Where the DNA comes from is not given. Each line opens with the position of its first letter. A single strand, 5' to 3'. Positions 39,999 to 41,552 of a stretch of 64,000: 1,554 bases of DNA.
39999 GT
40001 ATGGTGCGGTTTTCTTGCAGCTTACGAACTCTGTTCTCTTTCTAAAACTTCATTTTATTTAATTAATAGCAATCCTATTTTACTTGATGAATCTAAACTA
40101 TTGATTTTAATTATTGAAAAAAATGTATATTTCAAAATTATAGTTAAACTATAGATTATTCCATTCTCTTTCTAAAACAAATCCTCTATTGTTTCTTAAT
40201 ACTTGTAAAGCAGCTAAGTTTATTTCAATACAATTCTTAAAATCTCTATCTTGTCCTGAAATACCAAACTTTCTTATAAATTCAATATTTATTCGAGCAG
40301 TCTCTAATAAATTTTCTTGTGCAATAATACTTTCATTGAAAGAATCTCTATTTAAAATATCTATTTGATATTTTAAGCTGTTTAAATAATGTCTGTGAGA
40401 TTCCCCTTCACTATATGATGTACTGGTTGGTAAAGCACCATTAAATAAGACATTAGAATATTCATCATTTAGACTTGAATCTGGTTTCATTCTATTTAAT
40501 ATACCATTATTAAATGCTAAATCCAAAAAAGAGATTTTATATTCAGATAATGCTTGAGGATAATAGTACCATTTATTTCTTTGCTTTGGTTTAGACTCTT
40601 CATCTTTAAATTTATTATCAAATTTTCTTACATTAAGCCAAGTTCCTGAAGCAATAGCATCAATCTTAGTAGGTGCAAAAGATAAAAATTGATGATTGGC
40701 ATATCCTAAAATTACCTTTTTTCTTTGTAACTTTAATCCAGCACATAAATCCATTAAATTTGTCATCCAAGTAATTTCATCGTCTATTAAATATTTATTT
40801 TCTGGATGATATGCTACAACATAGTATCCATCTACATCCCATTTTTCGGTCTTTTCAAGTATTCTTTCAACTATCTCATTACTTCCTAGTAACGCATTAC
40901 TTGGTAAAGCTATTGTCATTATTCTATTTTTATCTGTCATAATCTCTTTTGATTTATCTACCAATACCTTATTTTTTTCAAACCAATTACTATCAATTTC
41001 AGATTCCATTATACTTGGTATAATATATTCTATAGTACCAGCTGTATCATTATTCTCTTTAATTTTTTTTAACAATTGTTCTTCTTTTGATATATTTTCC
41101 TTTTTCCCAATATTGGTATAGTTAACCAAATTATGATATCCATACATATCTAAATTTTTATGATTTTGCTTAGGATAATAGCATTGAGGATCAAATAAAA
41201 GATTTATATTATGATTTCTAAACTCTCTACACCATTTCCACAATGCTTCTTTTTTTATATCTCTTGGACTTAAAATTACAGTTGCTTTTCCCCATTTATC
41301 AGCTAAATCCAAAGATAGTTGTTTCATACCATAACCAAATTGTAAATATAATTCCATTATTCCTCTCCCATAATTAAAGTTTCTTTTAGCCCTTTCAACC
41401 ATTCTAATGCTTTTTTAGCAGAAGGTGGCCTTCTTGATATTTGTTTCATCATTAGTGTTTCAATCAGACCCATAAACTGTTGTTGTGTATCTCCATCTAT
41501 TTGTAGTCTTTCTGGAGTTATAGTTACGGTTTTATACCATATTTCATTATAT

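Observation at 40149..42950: Tightly coupled three-gene operon built around a stand-alone Hanks-type Ser/Thr kinase, inside a tRNA-adjacent, IR-bounded, IS-scarred island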

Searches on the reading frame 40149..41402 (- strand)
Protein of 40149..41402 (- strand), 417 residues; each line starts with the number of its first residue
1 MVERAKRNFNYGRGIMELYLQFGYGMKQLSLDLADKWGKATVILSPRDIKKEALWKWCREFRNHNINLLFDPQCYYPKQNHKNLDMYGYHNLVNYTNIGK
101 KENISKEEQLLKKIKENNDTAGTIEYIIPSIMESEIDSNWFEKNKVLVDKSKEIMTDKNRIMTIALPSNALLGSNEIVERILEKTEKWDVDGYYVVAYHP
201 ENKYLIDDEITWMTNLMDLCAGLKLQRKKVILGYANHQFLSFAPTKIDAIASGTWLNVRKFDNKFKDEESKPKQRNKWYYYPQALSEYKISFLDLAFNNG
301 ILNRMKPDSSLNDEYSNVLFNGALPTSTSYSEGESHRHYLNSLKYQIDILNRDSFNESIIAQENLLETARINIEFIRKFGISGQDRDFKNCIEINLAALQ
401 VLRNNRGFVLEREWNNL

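Call 3: search_protein_families(library=pfam, proteins=[window:40149-41402:-], max_evalue=0.1)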
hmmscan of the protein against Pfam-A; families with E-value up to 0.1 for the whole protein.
window:40149-41402:- (417 aa): 0 families

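Call 4: search_protein_families(library=padloc, proteins=[window:40149-41402:-], max_evalue=0.1)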
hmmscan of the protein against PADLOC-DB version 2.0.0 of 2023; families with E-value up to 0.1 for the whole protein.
window:40149-41402:- (417 aa): 0 families

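Call 5: search_protein_families(library=ncbifam, proteins=[window:40149-41357:-], max_evalue=0.1)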
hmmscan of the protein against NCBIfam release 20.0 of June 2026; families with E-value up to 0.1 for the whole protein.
window:40149-41357:- (402 aa): 1 family
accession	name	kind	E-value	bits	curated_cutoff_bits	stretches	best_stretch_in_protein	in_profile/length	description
NF047505.1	LIC_10177_fam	equivalog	0.067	13.1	100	0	118-173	17-75/130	LIC_10177 family protein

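Call 6: search_protein_families(library=phrogs, proteins=[window:40149-41357:-], max_evalue=0.1)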
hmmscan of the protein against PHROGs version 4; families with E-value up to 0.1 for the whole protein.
window:40149-41357:- (402 aa): 0 families

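Call 8: find_homologous_proteins(query=window:40149-41357:-)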
Query window:40149-41357:- (402 aa): 928 proteins with E <= 0.001 among 3934 candidates; the best 120 are listed.
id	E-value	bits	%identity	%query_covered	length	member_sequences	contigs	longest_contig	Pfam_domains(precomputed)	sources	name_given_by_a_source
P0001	1.7e-269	912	100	100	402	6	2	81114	-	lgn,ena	-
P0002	1.7e-240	816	88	100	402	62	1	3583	-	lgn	-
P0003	1.8e-235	800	86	100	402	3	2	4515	-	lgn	-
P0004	3.8e-232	789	83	100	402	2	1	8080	-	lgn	-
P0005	1.8e-182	625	68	100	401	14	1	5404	-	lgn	-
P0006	7.9e-161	554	61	100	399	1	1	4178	-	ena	-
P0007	3.6e-157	542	60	100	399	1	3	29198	-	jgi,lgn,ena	-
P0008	4.1e-156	538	58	100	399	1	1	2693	-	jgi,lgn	jgi:hypothetical protein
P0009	3.0e-154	532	59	100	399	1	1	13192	-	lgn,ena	-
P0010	9.9e-154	530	58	100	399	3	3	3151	-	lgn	-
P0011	6.6e-142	491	55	100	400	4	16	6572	-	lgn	-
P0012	9.5e-140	484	53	100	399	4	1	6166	-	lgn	-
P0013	2.7e-131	456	53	100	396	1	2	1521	-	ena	-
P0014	1.3e-124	435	50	100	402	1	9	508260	-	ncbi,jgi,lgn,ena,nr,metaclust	ncbi:MAG: hypothetical protein APF84_04265 [Gracilibacter sp. BRH_c7a]|nr:MAG: hypothetical protein 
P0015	5.7e-124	432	49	100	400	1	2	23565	-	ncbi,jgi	jgi:hypothetical protein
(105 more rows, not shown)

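Call 9: search_solved_structures(query=window:40149-41357:-, max_evalue=10)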
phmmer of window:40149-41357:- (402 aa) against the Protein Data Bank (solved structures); distinct sequences matched with E-value up to 10: 0.

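Call 13: find_related_loci(query=A1, collection=genome_contigs, flank=10000)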
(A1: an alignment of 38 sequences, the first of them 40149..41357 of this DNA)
Query A1 (402 aa) in genome_contigs; peptide patterns used: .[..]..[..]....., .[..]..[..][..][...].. (x = any residue, [..] = any of these).
170 stretches matched a pattern; 152 encode a relative of the query (tblastn E <= 1e-3); the best 80 are kept; 80 distinct loci.
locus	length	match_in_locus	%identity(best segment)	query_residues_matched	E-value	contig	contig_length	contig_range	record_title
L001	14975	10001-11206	87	1-402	0e+0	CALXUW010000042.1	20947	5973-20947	MAG: uncultured Clostridia bacterium isolate E12__bin58 genome assembly, contig: E12__k127_3673549, whole genome shotgun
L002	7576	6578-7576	87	1-333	0e+0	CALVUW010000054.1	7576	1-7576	MAG: uncultured Bacilli bacterium isolate BRZ_CQ__bin93 genome assembly, contig: BRZ_CQ__NODE_11351_length_7576_cov_4.14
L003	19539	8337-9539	67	1-402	0e+0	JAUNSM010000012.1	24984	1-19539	MAG: Clostridia bacterium isolate S4R_St_33 NODE_559_length_24984_cov_18.679289, whole genome shotgun sequence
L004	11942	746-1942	49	1-400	3e-130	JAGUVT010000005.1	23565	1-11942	MAG: Deltaproteobacteria bacterium isolate DeMMO5_3 c_000000028375, whole genome shotgun sequence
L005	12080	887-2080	50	1-399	1e-128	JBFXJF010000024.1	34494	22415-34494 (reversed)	MAG: Vulcanibacillus sp. isolate CA_2019_TPIn_45 NODE_3886_length_34494_cov_8.202578_TPIn, whole genome shotgun sequence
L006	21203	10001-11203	49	1-402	5e-125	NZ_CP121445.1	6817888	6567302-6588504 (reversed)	Anaerocolumna sp. AGMB13025 chromosome, complete genome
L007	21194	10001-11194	49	1-399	1e-124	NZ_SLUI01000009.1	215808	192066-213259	Anaerospora hongkongensis strain DSM 15969 Ga0310510_109, whole genome shotgun sequence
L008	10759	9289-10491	49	1-402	6e-124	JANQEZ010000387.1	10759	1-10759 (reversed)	MAG: Clostridia bacterium isolate PL23a_bin.55 k99_5936860, whole genome shotgun sequence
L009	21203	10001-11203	48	1-402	6e-123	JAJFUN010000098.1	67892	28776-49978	MAG: Pelosinus sp. isolate bin.460 k141_2495778, whole genome shotgun sequence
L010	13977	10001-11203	49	1-402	3e-122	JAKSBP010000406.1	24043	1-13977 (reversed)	MAG: Clostridia bacterium isolate MAG.191 k141_6501771, whole genome shotgun sequence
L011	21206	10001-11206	48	1-402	9e-120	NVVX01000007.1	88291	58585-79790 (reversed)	MAG: Alkaliphilus sp. isolate NORP52 Contig_source1383C_728, whole genome shotgun sequence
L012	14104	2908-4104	49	1-399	2e-119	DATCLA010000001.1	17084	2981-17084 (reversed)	MAG TPA_asm: Bacillota bacterium isolate SMAG_U7110 k141_274490, whole genome shotgun sequence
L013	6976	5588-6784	46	1-399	4e-119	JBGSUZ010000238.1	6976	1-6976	MAG: Acidaminobacteraceae bacterium isolate JTS-AC445 k141_3819407, whole genome shotgun sequence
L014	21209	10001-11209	46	1-402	2e-116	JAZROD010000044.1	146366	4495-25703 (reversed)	MAG: Clostridia bacterium isolate T1900045396_YK20190086.MAGScoT_cleanbin_000004 SGB_6961_k141_2599776, whole genome sho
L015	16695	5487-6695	44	1-402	7e-113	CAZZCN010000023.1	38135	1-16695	MAG TPA_asm: uncultured Oscillospiraceae bacterium isolate SRP272421_co1_371 genome assembly, contig: NODE_2072_length_3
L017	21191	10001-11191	43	1-399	5e-109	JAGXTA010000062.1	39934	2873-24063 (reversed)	MAG: Deltaproteobacteria bacterium isolate CROMO_BS_46_3 c_000000284137, whole genome shotgun sequence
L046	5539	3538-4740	38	1-402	3e-92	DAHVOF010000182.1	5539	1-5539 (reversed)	MAG TPA_asm: Actinobacteria bacterium isolate clean582 k141_160640, whole genome shotgun sequence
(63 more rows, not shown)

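Call 20: predict_structure(alignment_id=A1)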
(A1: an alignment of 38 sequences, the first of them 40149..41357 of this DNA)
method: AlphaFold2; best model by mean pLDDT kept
length: 402 residues; sequences in the alignment: 38
mean_pLDDT: 88.4   pTM: 0.90
mean pLDDT of the five models: 88.4, 88.3, 88.0, 87.0, 86.7
residues with pLDDT >= 90: 279; 70-90: 80; 50-70: 28; < 50: 15
segments of 3 or more residues with pLDDT < 50: 241-243, 247-257
pLDDT, mean of each block of 10 residues (from residue 1): 86 92 95 85 94 91 67 66 60 88 95 90 91 94 97 90 96 97 87 92 98 96 96 86 47 44 92 94 95 88 93 91 94 96 98 97 90 94 97 97 93
secondary structure, 60 per line:
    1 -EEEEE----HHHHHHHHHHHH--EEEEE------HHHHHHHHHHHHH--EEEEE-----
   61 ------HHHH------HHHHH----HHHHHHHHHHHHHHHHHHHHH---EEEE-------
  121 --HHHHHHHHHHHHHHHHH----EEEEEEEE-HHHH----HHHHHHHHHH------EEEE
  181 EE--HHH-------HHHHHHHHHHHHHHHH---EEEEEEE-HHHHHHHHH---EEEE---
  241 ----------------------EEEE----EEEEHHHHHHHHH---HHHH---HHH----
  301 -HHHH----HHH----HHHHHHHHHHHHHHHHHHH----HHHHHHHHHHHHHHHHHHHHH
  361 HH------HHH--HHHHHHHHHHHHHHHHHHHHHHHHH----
elements in order: E2-6 H11-22 E25-29 H36-48 E51-55 H67-70 H77-81 H86-106 E110-113 H123-139 E144-151 H153-156 H161-170 E177-182 H195-210 E214-220 H222-230 E234-237 E263-266 E271-274 H275-283 H287-290 H302-305 H317-335 H340-362 H374-398

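Call 32: find_encoding_contigs(protein=P0001, flank=10000, max_places=6)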
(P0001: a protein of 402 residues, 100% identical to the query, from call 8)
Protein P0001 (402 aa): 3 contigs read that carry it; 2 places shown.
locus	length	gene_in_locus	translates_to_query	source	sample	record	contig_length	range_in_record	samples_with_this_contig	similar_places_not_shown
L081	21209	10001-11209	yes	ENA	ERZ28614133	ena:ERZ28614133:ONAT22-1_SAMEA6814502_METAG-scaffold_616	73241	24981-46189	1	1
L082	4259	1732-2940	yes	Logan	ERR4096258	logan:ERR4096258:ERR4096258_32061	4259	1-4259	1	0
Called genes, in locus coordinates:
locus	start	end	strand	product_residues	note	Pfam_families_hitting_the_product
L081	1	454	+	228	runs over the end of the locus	PF02463:SMC_N (weak), PF00005:ABC_tran, PF13304:AAA_21 (faint)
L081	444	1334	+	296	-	PF18075:FtsX_ECD, PF02687:FtsX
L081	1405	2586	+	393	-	PF24568:CC_PcsB, PF01551:Peptidase_M23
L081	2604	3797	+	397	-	PF24568:CC_PcsB, PF01551:Peptidase_M23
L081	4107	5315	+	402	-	PF22694:CtpB_N-like (faint), PF00595:PDZ (weak), PF13180:PDZ_2, PF17820:PDZ_6, PF03572:Peptidase_S41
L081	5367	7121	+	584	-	PF00501:AMP-binding, PF13193:AMP-binding_C (weak)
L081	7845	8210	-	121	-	PF13936:HTH_38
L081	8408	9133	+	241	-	PF01047:MarR (weak)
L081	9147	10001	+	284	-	PF00069:Pkinase, PF01636:APH (faint), PF07714:PK_Tyr_Ser-Thr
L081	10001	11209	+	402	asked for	-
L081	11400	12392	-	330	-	-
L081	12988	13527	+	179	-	-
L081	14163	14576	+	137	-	-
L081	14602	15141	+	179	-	PF01699:Na_Ca_ex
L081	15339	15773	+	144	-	-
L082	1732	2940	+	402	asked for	-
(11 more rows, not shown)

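Call 36: search_solved_structures(query=A1, max_evalue=10, show_alignments=3)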
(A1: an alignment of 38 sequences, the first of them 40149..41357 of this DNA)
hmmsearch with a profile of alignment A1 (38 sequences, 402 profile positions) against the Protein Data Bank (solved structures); distinct sequences matched with E-value up to 10: 4.
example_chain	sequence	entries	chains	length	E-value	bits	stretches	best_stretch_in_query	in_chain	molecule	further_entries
5l07_A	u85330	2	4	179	0.042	16.1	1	80-186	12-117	Quorum-sensing transcriptional activator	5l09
9xj8_E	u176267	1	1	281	0.41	12.9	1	301-387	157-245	Isoform 2 of Peptidyl-prolyl cis-trans isomerase FKBP8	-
5mgx_E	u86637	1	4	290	0.43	12.8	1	301-387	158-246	Peptidyl-prolyl cis-trans isomerase FKBP8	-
4uos_A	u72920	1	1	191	1.3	11.2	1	87-179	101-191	DESIGNED HELICAL BUNDLE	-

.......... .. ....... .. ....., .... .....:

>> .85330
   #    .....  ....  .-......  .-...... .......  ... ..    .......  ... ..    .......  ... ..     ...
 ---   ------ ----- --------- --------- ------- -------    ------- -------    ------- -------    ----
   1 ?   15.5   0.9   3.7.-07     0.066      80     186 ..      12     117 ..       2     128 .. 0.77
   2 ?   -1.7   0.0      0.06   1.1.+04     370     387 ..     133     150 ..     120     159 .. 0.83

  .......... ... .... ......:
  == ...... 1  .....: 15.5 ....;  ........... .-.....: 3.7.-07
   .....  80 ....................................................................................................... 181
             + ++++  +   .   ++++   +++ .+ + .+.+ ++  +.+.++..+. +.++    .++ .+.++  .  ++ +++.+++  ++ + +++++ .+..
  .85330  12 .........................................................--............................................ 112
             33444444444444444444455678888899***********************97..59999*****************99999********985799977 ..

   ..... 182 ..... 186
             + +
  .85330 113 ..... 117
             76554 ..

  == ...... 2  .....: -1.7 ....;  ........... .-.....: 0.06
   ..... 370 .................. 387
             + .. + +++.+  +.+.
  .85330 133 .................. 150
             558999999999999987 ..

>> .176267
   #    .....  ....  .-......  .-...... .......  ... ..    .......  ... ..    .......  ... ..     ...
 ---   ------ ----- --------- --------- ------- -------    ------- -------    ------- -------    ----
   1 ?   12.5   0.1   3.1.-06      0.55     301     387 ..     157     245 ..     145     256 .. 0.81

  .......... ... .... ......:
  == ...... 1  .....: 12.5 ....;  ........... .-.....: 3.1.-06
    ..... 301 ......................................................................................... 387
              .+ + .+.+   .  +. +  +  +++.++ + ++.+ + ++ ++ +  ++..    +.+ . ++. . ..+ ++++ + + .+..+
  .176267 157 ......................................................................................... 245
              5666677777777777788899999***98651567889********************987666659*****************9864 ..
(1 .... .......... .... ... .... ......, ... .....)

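Call 53: fold_search(model_id=the predicted structure, library=pdb)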
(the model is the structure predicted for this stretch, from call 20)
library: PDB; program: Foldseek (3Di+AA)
matches with E <= 10: 1740; with E <= 0.001: 7
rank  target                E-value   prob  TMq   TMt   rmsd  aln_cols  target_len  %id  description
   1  5h91_A                2.8e-04  1.00  0.36  0.60   5.0       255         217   10  LbDERA mutant-T29L/F163Y (released 2016-12-28)
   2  8x0j_A                4.0e-04  1.00  0.35  0.40   7.8       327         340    8  old yellow enzymes-Q102A/Y169F/R215A/R308A (released 2024-07-10)
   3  4b5w_E                4.9e-04  1.00  0.34  0.51   6.0       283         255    9  Crystal structures of divalent metal dependent pyruvate aldolase R70A mutant, HpaI, in complex with pyruvate (released 2012-08-29)
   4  4b5w_A                7.5e-04  1.00  0.33  0.47   6.3       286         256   10  Crystal structures of divalent metal dependent pyruvate aldolase R70A mutant, HpaI, in complex with pyruvate (released 2012-08-29)
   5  3oa3_B                7.9e-04  1.00  0.37  0.55   5.3       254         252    9  Crystal structure of a putative deoxyribose-phosphate aldolase from Coccidioides immitis (released 2010-08-18)
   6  4o8r_I                9.2e-04  1.00  0.30  0.53   5.9       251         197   12  Crystal structure of orotidine 5'-monophosphate decarboxylase from methanobacterium thermoautotrophicum complexed with (released 2014-01-22)
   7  8x0j_B                9.7e-04  1.00  0.36  0.41   7.3       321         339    8  old yellow enzymes-Q102A/Y169F/R215A/R308A (released 2024-07-10)
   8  7o5i                  1.0e-03  1.00  0.35  0.52   5.8       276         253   10  Crystal structure of apo-SwHKA (Hydroxy ketone aldolase) from Sphingomonas wittichii RW1 (released 2022-11-16)
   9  4xbk_A                1.1e-03  1.00  0.34  0.55   5.7       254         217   10  2-deoxyribose-5-phosphate aldolase from Lactobacillus brevis (released 2015-11-04)
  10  9iuv_A                1.1e-03  1.00  0.35  0.40   7.4       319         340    9  Crystal Structure of a PtOYE Mutant (ADes-5) (released 2025-08-27)
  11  3oa3_A                1.3e-03  1.00  0.37  0.54   5.4       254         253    9  Crystal structure of a putative deoxyribose-phosphate aldolase from Coccidioides immitis (released 2010-08-18)
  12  1n7k_A                1.3e-03  1.00  0.33  0.51   6.0       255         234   11  Unique tetrameric structure of deoxyribose phosphate aldolase from Aeropyrum pernix (released 2003-03-25)
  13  4xbs_A                1.3e-03  1.00  0.34  0.55   5.7       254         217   10  2-deoxyribose-5-phosphate aldolase mutant - E78K (released 2015-11-04)
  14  3cqj_A                1.4e-03  1.00  0.31  0.41   6.4       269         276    9  Crystal Structure of L-xylulose-5-phosphate 3-epimerase UlaE (form B) complex with Zn2+ (released 2008-11-25)
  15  7o5r_A                1.5e-03  1.00  0.35  0.52   5.9       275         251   10  Crystal structure of holo-SwHPA-Mn (hydroxyketoacid aldolase) from Sphingomonas wittichii RW1 (released 2022-10-26)
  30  2ash_B                3.4e-03  1.00  0.48  0.53   6.5       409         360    8  Crystal structure of Queuine tRNA-ribosyltransferase (EC 2.4.2.29) (tRNA-guanine (tm1561) from THERMOTOGA MARITIMA at  (released 2005-09-06)
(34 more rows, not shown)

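Call 59: search_protein_representatives(alignment_id=A1)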
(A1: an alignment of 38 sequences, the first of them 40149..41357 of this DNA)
Query: 38 sequences, 402 profile positions. Proteins with E-value up to 0.001 (for the whole library): 883; up to 1e-10: 544; up to 1e-30: 161. The best 150 are listed.
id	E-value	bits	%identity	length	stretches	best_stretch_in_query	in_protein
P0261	6.5e-161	552.3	-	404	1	2-399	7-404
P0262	2.5e-160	550.4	-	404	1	1-402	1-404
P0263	1.4e-139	482.1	-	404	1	1-402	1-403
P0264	2.6e-134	464.7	-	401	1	1-401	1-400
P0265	2.7e-132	458.1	-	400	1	1-400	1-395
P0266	2.6e-130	451.5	-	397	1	1-400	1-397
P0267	1.9e-128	445.4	-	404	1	1-402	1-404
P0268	8.7e-128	443.2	-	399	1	1-401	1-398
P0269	1.2e-126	439.5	-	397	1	2-399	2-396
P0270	1.4e-124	432.6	-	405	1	1-402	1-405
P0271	8.3e-123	426.8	-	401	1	1-400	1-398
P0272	4.1e-122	424.5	-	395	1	1-399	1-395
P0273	4.3e-121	421.2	-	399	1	1-401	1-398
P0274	5.0e-121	421.0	-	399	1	1-399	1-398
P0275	1.5e-120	419.4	-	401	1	1-400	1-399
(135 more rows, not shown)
